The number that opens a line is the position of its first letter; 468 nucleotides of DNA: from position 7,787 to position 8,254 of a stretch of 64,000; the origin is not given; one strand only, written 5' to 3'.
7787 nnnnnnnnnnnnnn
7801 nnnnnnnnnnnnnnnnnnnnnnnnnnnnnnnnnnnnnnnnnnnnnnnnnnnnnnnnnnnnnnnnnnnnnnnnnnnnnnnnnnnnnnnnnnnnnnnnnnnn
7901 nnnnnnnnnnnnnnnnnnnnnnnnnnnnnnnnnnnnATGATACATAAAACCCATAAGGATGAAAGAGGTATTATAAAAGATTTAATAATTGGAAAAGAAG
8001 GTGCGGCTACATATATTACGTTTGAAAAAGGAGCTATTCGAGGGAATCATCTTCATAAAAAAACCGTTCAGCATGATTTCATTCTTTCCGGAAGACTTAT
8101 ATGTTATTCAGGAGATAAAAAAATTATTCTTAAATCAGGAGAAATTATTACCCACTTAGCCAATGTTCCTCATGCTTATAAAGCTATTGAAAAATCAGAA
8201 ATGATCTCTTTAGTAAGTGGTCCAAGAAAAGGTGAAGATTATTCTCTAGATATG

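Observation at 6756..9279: Translationally coupled C-methyltransferase, 3,4-ketoisomerase and aminotransferase: a branched or 3-amino deoxysugar pathway in a surface-glycan locus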

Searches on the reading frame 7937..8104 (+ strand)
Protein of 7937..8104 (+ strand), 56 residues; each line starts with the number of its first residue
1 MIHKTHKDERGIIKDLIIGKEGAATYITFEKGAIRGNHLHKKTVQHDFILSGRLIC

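Call 81: search_solved_structures(query=A4, max_evalue=10, show_alignments=5)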
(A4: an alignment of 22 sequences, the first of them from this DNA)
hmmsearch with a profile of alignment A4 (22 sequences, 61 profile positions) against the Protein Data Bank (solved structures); distinct sequences matched with E-value up to 10: 26.
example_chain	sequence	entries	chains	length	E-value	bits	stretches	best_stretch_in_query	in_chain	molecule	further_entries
2vqa_A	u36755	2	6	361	2.3e-08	36.8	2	30-60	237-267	SLL1358 PROTEIN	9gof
6ufi_A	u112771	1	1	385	4e-08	36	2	28-60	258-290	Cupin domain-containing protein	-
6tzp_A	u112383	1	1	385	2e-07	33.8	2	28-60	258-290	Oxalate decarboxylase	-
4met_A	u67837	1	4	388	3.5e-07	33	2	28-60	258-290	Oxalate decarboxylase OxdC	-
5hi0_A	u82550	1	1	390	3.7e-07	32.9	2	28-60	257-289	Oxalate decarboxylase OxdC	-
3s0m_A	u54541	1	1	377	3.8e-07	32.9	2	28-60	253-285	Oxalate decarboxylase oxdC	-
5vg3_A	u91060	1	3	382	3.9e-07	32.9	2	28-60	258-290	Oxalate decarboxylase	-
2uya_A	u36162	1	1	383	3.9e-07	32.9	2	28-60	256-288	OXALATE DECARBOXYLASE OXDC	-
2uy9_A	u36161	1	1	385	3.9e-07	32.9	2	28-60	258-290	OXALATE DECARBOXYLASE OXDC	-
1j58_A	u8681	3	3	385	4e-07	32.8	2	28-60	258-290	YVRK PROTEIN | OXALATE DECARBOXYLASE OXDC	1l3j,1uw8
2uyb_A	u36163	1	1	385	4e-07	32.8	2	28-60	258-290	OXALATE DECARBOXYLASE OXDC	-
2v09_A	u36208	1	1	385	4e-07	32.8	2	28-60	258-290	OXALATE DECARBOXYLASE OXDC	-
2uy8_A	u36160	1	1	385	1.7e-05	27.6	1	28-60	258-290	OXALATE DECARBOXYLASE OXDC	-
6l9i_A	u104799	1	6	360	0.00096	22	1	28-60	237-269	Oxalate decarboxylase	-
5fq0_A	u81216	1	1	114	0.0037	20.1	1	15-60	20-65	KDGF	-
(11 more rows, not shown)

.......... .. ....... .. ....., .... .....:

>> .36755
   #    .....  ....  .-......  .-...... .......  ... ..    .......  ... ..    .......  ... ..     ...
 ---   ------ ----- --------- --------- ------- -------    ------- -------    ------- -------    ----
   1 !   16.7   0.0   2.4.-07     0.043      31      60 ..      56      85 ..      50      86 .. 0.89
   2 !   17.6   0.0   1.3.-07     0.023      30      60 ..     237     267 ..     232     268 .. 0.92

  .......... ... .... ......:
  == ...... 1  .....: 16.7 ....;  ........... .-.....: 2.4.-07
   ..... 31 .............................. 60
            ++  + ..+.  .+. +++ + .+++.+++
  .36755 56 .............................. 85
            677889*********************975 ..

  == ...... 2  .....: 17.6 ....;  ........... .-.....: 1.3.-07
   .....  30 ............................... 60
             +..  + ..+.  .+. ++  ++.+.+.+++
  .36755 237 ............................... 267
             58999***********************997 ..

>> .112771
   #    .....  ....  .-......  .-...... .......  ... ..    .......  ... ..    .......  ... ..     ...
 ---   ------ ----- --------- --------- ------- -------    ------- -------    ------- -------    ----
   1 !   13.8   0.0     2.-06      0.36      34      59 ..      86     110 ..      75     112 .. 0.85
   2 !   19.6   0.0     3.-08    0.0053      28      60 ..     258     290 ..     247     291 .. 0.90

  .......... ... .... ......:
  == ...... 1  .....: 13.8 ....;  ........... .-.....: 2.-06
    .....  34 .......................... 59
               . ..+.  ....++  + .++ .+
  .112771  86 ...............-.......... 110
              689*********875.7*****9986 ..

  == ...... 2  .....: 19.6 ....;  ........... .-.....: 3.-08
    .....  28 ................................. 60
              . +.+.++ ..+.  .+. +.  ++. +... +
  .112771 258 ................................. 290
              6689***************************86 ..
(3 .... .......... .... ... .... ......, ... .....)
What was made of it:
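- Tried and rejected: Oxalate decarboxylases still filled the five printed alignments (call 81).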
